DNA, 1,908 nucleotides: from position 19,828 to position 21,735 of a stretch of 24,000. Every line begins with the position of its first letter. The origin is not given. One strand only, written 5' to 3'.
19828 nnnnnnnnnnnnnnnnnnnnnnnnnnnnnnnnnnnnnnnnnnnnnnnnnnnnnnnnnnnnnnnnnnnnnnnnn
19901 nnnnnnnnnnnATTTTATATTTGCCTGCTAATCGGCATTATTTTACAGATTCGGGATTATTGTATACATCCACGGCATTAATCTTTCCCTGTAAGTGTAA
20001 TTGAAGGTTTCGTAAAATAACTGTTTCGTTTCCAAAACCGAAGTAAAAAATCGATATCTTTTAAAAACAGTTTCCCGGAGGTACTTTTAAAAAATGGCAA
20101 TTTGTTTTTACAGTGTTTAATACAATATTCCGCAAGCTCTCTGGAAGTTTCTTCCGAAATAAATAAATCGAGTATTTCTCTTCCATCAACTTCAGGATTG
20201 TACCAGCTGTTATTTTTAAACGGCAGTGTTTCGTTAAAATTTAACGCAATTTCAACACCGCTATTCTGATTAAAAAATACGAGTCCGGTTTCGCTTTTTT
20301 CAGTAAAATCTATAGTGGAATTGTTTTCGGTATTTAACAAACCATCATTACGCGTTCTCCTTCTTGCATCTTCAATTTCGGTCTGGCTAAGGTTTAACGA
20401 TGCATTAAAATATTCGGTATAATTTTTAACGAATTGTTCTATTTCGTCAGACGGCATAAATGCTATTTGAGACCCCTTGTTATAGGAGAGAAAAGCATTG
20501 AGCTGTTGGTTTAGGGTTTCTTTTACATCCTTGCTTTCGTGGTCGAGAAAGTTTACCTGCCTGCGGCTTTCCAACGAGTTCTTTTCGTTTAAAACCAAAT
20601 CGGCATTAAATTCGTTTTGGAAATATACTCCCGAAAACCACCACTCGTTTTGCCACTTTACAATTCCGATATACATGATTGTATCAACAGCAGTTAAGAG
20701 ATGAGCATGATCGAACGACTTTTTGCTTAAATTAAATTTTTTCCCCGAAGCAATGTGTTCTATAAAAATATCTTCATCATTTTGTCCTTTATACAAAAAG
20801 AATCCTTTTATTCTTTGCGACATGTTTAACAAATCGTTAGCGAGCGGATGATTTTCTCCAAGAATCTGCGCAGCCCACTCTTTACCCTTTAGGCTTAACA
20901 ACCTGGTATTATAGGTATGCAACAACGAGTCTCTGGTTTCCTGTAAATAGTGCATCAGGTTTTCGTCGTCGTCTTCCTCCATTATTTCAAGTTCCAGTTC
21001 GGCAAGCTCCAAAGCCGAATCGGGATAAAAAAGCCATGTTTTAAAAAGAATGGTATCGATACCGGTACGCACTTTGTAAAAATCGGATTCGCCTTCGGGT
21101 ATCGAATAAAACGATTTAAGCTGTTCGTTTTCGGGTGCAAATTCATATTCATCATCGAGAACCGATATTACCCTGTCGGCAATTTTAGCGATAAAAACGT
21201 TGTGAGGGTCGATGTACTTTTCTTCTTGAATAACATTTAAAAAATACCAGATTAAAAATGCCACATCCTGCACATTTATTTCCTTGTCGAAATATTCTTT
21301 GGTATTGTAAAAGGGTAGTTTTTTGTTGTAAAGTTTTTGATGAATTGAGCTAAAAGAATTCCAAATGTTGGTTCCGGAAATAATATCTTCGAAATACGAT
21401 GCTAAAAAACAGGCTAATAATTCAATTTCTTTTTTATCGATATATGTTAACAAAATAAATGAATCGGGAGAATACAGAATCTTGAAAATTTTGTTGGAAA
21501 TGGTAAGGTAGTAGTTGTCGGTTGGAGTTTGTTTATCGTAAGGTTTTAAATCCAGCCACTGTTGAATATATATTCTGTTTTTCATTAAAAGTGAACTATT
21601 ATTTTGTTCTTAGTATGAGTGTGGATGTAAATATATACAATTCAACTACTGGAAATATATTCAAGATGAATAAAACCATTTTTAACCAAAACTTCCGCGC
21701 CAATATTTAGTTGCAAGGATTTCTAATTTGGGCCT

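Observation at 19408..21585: Two-gene cassette of unknown function inside a restriction/repair island: candidate undescribed defence or anti-defence module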

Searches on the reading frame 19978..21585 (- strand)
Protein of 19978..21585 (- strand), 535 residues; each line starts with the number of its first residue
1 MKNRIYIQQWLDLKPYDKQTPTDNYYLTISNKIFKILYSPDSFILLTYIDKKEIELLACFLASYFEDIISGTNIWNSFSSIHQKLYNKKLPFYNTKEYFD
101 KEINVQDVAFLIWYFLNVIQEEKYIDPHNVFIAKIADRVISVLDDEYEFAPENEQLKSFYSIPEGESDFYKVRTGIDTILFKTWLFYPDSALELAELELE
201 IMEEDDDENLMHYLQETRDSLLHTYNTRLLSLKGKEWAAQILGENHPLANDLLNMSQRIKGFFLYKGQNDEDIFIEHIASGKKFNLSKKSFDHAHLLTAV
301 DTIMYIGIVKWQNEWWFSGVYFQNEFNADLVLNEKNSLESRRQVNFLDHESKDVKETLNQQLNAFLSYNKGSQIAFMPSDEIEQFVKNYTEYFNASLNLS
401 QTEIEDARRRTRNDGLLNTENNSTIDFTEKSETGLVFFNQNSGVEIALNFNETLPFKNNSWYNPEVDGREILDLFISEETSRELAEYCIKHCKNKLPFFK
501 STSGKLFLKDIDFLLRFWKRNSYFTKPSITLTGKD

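Call 4: search_protein_families(library=pfam, proteins=[window:19978-21585:-], max_evalue=0.01)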
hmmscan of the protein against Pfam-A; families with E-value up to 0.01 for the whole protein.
window:19978-21585:- (535 aa): 1 family
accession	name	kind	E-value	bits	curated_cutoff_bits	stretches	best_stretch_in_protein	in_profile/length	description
PF12954.12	DUF3843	-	1.6e-59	202.5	25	1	5-517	2-407/410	Protein of unknown function (DUF3843)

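Call 5: search_protein_families(library=padloc, proteins=[window:19978-21585:-], max_evalue=0.01)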
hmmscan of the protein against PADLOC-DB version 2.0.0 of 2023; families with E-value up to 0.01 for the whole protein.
window:19978-21585:- (535 aa): 0 families

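Call 6: search_protein_families(library=ncbifam, proteins=[window:19978-21585:-], max_evalue=0.01)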
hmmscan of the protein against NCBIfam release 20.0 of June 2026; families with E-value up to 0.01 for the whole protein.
window:19978-21585:- (535 aa): 0 families

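Call 11: find_homologous_proteins(query=window:19978-21585:-)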
Query window:19978-21585:- (535 aa): 669 proteins with E <= 0.001 among 8000 candidates; the best 120 are listed.
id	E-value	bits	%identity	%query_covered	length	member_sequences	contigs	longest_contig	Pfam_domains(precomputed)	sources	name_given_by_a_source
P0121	0.0e+0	1209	100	100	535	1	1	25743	PF12954.13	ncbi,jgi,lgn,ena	-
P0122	0.0e+0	1014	82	100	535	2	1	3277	PF12954.13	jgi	-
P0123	4.0e-259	879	72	100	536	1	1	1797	PF12954.13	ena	-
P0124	1.0e-252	858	71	100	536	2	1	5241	PF12954.13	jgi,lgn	jgi:hypothetical protein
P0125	2.8e-250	850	68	100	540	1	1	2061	PF12954.13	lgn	-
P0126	8.1e-247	838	68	100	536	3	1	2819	PF12954.13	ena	-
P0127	5.4e-245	832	67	100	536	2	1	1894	PF12954.13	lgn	-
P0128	3.8e-242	823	66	100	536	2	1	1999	PF12954.13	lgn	-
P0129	5.0e-238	809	66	100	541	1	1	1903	PF12954.13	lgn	-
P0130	2.6e-236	804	65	100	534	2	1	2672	PF12954.13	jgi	-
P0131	5.7e-232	789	65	100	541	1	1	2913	PF12954.13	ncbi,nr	ncbi:MAG: DUF3843 family protein [Prolixibacteraceae bacterium]|nr:DUF3843 family protein [Prolixiba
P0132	1.8e-226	771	62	100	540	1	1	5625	PF12954.13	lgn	-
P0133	1.6e-222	758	83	76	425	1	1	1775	PF12954.13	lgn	-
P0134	9.0e-220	749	63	100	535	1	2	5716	PF12954.13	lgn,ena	-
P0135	1.0e-218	745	62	100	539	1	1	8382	PF12954.13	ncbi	-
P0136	5.2e-217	740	61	99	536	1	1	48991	PF12954.13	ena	-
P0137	1.6e-211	722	60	100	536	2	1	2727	PF12954.13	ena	-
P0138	1.4e-210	719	61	100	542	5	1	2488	PF12954.13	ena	-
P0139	6.5e-210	716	59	100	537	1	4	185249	PF12954.13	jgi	jgi:hypothetical protein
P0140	5.9e-209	713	60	100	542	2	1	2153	PF12954.13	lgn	-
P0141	6.2e-208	710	61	100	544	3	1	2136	PF12954.13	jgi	-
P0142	1.1e-207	709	61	100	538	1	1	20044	PF12954.13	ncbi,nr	ncbi:MAG: DUF3843 family protein [Bacteroidetes bacterium]|nr:DUF3843 family protein [Bacteroidota b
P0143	8.5e-207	706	61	100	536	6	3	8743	PF12954.13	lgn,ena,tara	tara:strand:+ start:86 stop:1696 length:1611 start_codon:yes stop_codon:yes gene_type:complete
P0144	1.0e-206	706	60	100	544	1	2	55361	PF12954.13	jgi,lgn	-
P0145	2.6e-206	705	59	100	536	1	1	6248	PF12954.13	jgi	jgi:hypothetical protein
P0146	2.7e-206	704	59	100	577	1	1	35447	PF12954.13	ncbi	-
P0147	2.3e-205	701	61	100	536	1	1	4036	PF12954.13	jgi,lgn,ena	-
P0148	7.0e-205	700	59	100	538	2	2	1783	PF12954.13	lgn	-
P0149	7.2e-205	700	61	100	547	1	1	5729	PF12954.13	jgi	-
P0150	1.7e-204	699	58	100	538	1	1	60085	PF12954.13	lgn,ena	-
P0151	3.0e-204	698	59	100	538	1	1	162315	PF12954.13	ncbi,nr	ncbi:MAG: DUF3843 family protein [Bacteroidales bacterium]|nr:DUF3843 family protein [Bacteroidales 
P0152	5.0e-204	697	59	100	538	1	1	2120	PF12954.13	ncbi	-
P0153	8.7e-204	696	58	100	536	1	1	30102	PF12954.13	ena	-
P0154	1.1e-203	696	58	100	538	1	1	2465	PF12954.13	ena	-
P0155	1.7e-203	695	59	100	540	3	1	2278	PF12954.13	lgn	-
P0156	5.1e-203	694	58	100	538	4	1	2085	PF12954.13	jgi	jgi:hypothetical protein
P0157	5.3e-203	694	59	100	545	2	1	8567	PF12954.13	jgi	-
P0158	1.5e-202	692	58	100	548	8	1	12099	PF12954.13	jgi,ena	-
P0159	1.5e-202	692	59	100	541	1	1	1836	PF12954.13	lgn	-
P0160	1.5e-202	692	58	100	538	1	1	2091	PF12954.13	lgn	-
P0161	1.6e-202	692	58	100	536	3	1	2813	PF12954.13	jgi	jgi:hypothetical protein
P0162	2.5e-202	691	58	100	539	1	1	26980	PF12954.13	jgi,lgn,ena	-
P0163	3.9e-202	691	58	100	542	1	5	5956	PF12954.13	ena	-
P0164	3.9e-202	691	58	100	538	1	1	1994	PF12954.13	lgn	-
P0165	6.7e-202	690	59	100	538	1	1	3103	PF12954.13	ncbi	-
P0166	7.2e-202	690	59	100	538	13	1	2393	PF12954.13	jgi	-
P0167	8.0e-202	690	58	100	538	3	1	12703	PF12954.13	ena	-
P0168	9.6e-202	689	59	100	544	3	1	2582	PF12954.13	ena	-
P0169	1.5e-201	689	58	100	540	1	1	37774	PF12954.13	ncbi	-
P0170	1.9e-201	688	57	100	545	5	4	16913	PF12954.13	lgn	-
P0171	2.2e-201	688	58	100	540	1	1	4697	PF12954.13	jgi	jgi:hypothetical protein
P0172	2.6e-201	688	59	100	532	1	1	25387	PF12954.13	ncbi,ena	-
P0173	2.8e-201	688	58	100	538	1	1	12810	PF12954.13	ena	-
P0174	5.6e-201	687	59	100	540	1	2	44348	PF12954.13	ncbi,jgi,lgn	ncbi:MAG: DUF3843 family protein [Ignavibacteria bacterium]|jgi:hypothetical protein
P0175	7.2e-201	687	58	99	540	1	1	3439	PF12954.13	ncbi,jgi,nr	ncbi:MAG: DUF3843 family protein [Salinivirgaceae bacterium]|jgi:hypothetical protein|nr:DUF3843 fam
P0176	7.4e-201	687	58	100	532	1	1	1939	PF12954.13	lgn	-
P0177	9.5e-201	686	58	100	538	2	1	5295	PF12954.13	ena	-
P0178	1.5e-200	685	59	100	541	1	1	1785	PF12954.13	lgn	-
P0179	1.9e-200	685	58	100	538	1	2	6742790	PF12954.13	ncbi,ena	-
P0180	2.2e-200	685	58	100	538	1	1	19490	PF12954.13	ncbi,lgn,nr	ncbi:MAG: DUF3843 family protein [Saprospiraceae bacterium]|nr:DUF3843 family protein [Saprospiracea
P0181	2.3e-200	685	58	100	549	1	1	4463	PF12954.13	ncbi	-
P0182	2.6e-200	685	57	100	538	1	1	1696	PF12954.13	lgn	-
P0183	5.0e-200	684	58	99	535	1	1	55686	PF12954.13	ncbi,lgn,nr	ncbi:MAG: DUF3843 family protein [Bacteroidales bacterium]|nr:DUF3843 family protein [Bacteroidales 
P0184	5.0e-200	684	58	100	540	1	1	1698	PF12954.13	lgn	-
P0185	5.1e-200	684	58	100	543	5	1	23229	PF12954.13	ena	-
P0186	7.9e-200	683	57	100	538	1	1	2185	PF12954.13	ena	-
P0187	8.0e-200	683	58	99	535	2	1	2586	PF12954.13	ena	-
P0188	8.1e-200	683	58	100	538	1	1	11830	PF12954.13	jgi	jgi:hypothetical protein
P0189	1.4e-199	682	58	100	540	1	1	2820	PF12954.13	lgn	-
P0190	1.4e-199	682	58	100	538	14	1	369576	PF12954.13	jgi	jgi:hypothetical protein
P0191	1.8e-199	682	67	83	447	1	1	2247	PF12954.13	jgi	jgi:hypothetical protein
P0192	2.1e-199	682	59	100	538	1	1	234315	PF12954.13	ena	-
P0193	2.4e-199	682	57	100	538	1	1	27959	PF12954.13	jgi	jgi:hypothetical protein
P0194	3.2e-199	681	57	100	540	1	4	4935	PF12954.13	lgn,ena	-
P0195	3.7e-199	681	57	100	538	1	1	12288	PF12954.13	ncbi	-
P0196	3.9e-199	681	58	100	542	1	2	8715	PF12954.13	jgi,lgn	-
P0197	4.6e-199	681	57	99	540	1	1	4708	PF12954.13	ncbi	-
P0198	5.5e-199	680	58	100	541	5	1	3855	PF12954.13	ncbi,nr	ncbi:MAG: DUF3843 family protein [Bacteroidales bacterium]|nr:DUF3843 family protein [Bacteroidales 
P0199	7.1e-199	680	58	100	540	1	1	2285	PF12954.13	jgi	jgi:hypothetical protein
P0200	7.5e-199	680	58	100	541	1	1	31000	PF12954.13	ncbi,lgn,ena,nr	ncbi:MAG: DUF3843 family protein [Bacteroidales bacterium]|nr:DUF3843 family protein [Bacteroidales 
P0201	8.5e-199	680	57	100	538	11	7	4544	PF12954.13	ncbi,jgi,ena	-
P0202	9.2e-199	680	57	100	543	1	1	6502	PF12954.13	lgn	-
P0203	1.0e-198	679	57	100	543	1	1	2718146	PF12954.13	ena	-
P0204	1.1e-198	679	58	100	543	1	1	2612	PF12954.13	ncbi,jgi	jgi:hypothetical protein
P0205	1.2e-198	679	59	100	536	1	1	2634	PF12954.13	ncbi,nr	ncbi:MAG: DUF3843 family protein [Bacteroidales bacterium]|nr:DUF3843 family protein [Bacteroidales 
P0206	1.3e-198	679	57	100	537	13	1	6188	PF12954.13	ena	-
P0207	2.4e-198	678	58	100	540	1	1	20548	PF12954.13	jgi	jgi:hypothetical protein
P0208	4.0e-198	678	56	99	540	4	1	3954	PF12954.13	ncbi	-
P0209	5.2e-198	677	58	99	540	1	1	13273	PF12954.13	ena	-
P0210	5.9e-198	677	58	100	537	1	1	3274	PF12954.13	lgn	-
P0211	6.2e-198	677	58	100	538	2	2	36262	PF12954.13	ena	-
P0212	7.5e-198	677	59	100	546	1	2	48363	PF12954.13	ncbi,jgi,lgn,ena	-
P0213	1.0e-197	676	56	100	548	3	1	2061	PF12954.13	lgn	-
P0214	1.2e-197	676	57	100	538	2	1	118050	PF12954.13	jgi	-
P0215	1.4e-197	676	56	99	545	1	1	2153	PF12954.13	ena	-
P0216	1.7e-197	675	57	100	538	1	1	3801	PF12954.13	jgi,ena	-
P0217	1.8e-197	675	56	99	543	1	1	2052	PF12954.13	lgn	-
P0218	2.2e-197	675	57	100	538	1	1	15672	PF12954.13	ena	-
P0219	2.7e-197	675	57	100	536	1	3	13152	PF12954.13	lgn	-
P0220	2.8e-197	675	56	100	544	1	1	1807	PF12954.13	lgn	-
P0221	2.9e-197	675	58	100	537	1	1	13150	PF12954.13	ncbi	-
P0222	3.0e-197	675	56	100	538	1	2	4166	PF12954.13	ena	-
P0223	3.0e-197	675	58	99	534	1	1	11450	PF12954.13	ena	-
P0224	3.0e-197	675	57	99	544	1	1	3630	PF12954.13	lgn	-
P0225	3.3e-197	674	58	100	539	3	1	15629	PF12954.13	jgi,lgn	-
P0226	4.7e-197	674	57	100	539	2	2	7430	PF12954.13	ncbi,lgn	-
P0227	6.0e-197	674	57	100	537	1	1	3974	PF12954.13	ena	-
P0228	6.4e-197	674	57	100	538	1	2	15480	PF12954.13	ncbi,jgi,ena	-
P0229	7.1e-197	673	56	100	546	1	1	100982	PF12954.13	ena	-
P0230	7.6e-197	673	57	100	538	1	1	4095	PF12954.13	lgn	-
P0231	1.1e-196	673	56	100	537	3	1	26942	PF12954.13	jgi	-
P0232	1.3e-196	673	56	100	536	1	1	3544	PF12954.13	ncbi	-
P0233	1.3e-196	672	56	100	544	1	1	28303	PF12954.13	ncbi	-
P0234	1.4e-196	672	58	100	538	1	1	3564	PF12954.13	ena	-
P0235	1.5e-196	672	57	100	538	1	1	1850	PF12954.13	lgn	-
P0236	1.6e-196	672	58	100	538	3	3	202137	PF12954.13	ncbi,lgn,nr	ncbi:MAG: DUF3843 family protein [Bacteroidetes bacterium]|nr:DUF3843 family protein [Bacteroidota b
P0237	1.6e-196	672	57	100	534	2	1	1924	PF12954.13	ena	-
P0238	1.7e-196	672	55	100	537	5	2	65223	PF12954.13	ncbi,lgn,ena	-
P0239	1.9e-196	672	56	100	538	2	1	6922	PF12954.13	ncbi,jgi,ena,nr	ncbi:MAG: hypothetical protein DRJ10_02760 [Bacteroidetes bacterium]|nr:MAG: hypothetical protein DR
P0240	2.0e-196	672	56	100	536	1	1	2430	PF12954.13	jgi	-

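Call 27: predict_structure(alignment_id=A2)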
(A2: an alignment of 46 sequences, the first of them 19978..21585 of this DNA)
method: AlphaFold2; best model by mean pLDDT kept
length: 535 residues; sequences in the alignment: 46
mean_pLDDT: 86.1   pTM: 0.86
mean pLDDT of the five models: 86.1, 82.7, 76.0, 72.0, 59.3
residues with pLDDT >= 90: 281; 70-90: 203; 50-70: 37; < 50: 14
segments of 3 or more residues with pLDDT < 50: 417-422, 529-535
pLDDT, mean of each block of 10 residues (from residue 1): 81 92 96 91 84 95 96 93 93 83 90 93 79 94 95 93 92 94 94 89 72 84 90 94 91 89 95 92 91 90 93 91 90 78 65 80 94 94 89 83 73 52 68 91 86 89 75 81 91 85 83 91 65 37
secondary structure, 60 per line:
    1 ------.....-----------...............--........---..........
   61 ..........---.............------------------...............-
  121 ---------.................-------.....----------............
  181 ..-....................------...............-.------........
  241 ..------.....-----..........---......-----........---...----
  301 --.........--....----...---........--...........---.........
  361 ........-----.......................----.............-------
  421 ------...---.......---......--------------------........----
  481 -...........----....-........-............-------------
elements in order: H7-11 H23-37 H40-47 H51-70 H74-86 H105-119 H130-146 H154-158 H169-182 H184-203 H210-224 H234-242 H249-253 E259-268 E272-277 E283-287 E303-311 E314-317 E322-324 H328-335 H338-348 H352-368 E374-378 H379-396 H401-413 E433-439 E443-448 H469-476 H482-492 H497-500 H502-509 H511-522

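Call 31: fold_search(model_id=the predicted structure, library=pdb)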
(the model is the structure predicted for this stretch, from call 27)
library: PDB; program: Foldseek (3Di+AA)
matches with E <= 10: 239; with E <= 0.001: 0
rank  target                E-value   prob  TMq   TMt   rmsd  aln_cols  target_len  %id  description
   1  1bkb                  1.5e-01  1.00  0.10  0.35   3.2        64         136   11  INITIATION FACTOR 5A FROM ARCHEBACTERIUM PYROBACULUM AEROPHILUM (released 1998-11-04)
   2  9pd4_O                1.8e-01  0.63  0.12  0.25  17.1       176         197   10  NER dual incision complex - DuIM (released 2026-02-18)
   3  9pd3_O                1.9e-01  0.72  0.14  0.31  14.9       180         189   10  NER dual incision complex - DuIS (released 2026-02-18)
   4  8qzv                  5.7e-01  0.94  0.11  0.35   3.8        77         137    5  Crystal structure of translation factor eIF5A from Trichomonas vaginalis (released 2024-07-03)
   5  3a5z_D                6.0e-01  0.98  0.10  0.27   3.5        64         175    6  Crystal structure of Escherichia coli GenX in complex with elongation factor P (released 2010-08-25)
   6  9a6x_B                6.0e-01  0.96  0.10  0.26   3.6        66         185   15  Integrative model of PTAS-EFP by crosslinking MS and deep learning (released 2024-09-18)
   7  3kf8_B                6.0e-01  0.77  0.12  0.40   5.4       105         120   14  Crystal structure of C. tropicalis Stn1-ten1 complex (released 2009-12-22)
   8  4ifd_G                8.2e-01  0.60  0.12  0.25  10.8       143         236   11  Crystal structure of an 11-subunit eukaryotic exosome complex bound to RNA (released 2013-02-06)
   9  1yby_A                9.4e-01  0.92  0.10  0.27   4.0        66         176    8  Conserved hypothetical protein Cth-95 from Clostridium thermocellum (released 2005-02-01)
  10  1iz6_C                1.0e+00  0.94  0.10  0.35   3.2        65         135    6  Crystal Structure of Translation Initiation Factor 5A from Pyrococcus Horikoshii (released 2003-01-28)
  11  5okz_k                1.0e+00  0.93  0.12  0.25   3.9        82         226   12  Crystal Strucrure of the Mpp6 Exosome complex (released 2017-08-30)
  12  1yby_B                1.0e+00  0.92  0.10  0.26   4.1        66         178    8  Conserved hypothetical protein Cth-95 from Clostridium thermocellum (released 2005-02-01)
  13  1eqr_A                1.0e+00  0.30  0.12  0.12  10.5       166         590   12  CRYSTAL STRUCTURE OF FREE ASPARTYL-TRNA SYNTHETASE FROM ESCHERICHIA COLI (released 2000-06-29)
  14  5fm6_B                1.0e+00  0.07  0.08  0.10  15.8       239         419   12  Double-heterohexameric rings of full-length Rvb1(ADP)Rvb2(apo) (released 2016-01-20)
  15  3tre                  1.1e+00  0.96  0.10  0.38   3.3        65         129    9  Structure of a translation elongation factor P (efp) from Coxiella burnetii (released 2011-09-28)
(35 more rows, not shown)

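Call 32: find_related_loci(query=A2, collection=metagenome_contigs, flank=10000)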
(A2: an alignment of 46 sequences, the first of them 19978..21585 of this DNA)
Query A2 (535 aa) in metagenome_contigs; peptide patterns used: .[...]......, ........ (x = any residue, [..] = any of these).
457 stretches matched a pattern; 216 encode a relative of the query (tblastn E <= 1e-3); the best 80 are kept; 80 distinct loci.
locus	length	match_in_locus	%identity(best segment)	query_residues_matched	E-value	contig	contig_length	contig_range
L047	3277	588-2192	82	1-535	0e+0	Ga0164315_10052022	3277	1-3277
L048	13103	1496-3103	61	1-535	0e+0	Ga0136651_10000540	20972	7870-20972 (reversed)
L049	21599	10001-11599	60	1-534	0e+0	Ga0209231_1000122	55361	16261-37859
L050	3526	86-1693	61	1-535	0e+0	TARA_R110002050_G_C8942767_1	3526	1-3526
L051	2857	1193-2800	60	1-535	0e+0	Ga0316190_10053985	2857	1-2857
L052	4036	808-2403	61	1-533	0e+0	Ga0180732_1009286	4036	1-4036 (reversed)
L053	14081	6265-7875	58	1-535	0e+0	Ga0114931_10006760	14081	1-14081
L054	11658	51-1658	58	1-535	0e+0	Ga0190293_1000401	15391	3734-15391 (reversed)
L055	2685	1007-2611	58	1-534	0e+0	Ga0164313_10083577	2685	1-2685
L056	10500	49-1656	58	1-535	0e+0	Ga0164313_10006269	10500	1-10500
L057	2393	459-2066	59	1-535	0e+0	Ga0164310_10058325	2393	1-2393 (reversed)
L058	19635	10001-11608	58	1-535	0e+0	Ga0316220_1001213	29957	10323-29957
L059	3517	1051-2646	56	4-534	0e+0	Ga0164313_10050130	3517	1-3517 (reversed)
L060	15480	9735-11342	57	1-535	0e+0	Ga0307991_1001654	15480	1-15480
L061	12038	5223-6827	56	1-534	0e+0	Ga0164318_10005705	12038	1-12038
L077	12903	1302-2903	56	1-533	0e+0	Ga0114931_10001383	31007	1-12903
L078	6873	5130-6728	56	1-532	0e+0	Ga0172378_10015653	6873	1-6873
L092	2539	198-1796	53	2-533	0e+0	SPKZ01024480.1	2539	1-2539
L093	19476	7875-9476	54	1-533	0e+0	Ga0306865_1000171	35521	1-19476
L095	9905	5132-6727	55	4-533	0e+0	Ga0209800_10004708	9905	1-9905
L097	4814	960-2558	53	2-533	0e+0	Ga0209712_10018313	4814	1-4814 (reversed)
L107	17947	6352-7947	53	3-533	0e+0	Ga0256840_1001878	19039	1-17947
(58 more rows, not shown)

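Call 33: find_encoding_contigs(protein=P0179, flank=8000, max_places=3)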
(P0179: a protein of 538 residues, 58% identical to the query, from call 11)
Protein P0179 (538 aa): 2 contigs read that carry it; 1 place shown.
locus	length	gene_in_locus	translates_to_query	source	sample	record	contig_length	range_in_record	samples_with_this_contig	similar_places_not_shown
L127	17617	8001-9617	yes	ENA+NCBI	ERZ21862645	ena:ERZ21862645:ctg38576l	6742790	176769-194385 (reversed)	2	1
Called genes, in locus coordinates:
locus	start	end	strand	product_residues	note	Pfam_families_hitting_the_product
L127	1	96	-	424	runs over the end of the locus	-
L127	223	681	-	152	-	PF13392:HNH_3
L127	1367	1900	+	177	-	-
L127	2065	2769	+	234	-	-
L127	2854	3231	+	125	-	-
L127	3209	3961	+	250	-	PF01610:DDE_Tnp_ISL3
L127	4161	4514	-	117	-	PF04397:LytTR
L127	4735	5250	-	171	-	PF13505:OMP_b-brl (weak)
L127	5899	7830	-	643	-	PF07719:TPR_2 (faint), PF13181:TPR_8 (faint), PF13176:TPR_7 (faint), PF13424:TPR_12 (weak), PF06580:His_kinase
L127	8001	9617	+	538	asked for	PF12954:DUF3843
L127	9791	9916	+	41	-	-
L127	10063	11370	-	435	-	PF03631:Virul_fac_BrkB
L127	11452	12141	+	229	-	PF04029:2-ph_phosp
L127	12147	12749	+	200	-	PF00578:AhpC-TSA, PF08534:Redoxin, PF00085:Thioredoxin (weak), PF13905:Thioredoxin_8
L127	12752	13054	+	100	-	PF07876:Dabb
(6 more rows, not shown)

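Call 34: find_encoding_contigs(protein=P0203, flank=8000, max_places=3)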
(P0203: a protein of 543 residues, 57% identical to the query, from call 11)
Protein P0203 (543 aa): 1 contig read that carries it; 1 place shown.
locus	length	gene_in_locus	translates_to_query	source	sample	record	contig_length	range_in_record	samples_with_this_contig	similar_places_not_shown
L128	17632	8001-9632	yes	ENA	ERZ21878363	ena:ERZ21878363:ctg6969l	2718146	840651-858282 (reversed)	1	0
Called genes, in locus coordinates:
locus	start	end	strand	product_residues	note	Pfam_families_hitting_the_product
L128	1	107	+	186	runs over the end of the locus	PF07638:Sigma70_ECF (weak), PF04542:Sigma70_r2, PF08281:Sigma70_r4_2, PF04545:Sigma70_r4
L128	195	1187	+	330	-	PF04773:FecR, PF16344:FecR_C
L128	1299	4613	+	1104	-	PF07660:STN, PF13620:CarboxypepD_reg, PF13715:CarbopepD_reg_2, PF07715:Plug, PF00593:TonB_dep_Rec_b-barrel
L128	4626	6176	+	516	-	PF14322:SusD-like_3, PF12771:SusD-like_2, PF07980:SusD_RagB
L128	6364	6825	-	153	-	PF13560:HTH_31, PF01381:HTH_3, PF13443:HTH_26 (weak)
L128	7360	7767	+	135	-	-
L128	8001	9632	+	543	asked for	PF12954:DUF3843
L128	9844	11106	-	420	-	PF00111:Fer2, PF00970:FAD_binding_6 (faint), PF00175:NAD_binding_1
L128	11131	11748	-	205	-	PF02508:Rnf-Nqr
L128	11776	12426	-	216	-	PF02508:Rnf-Nqr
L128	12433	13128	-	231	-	PF04205:FMN_bind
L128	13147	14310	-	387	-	PF03116:NQR2_RnfD_RnfE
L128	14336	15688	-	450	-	PF05896:NQRA_N, PF24836:NQRA_2nd, PF11973:NQRA_SLBB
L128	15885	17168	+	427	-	PF17116:T9SS_plug_1st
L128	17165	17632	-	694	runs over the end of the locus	PF08448:PAS_4 (faint), PF00512:HisKA, PF02518:HATPase_c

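Call 41: search_solved_structures(query=A2, max_evalue=10)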
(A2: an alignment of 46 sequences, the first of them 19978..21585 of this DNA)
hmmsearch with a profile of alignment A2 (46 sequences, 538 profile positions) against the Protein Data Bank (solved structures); distinct sequences matched with E-value up to 10: 0.
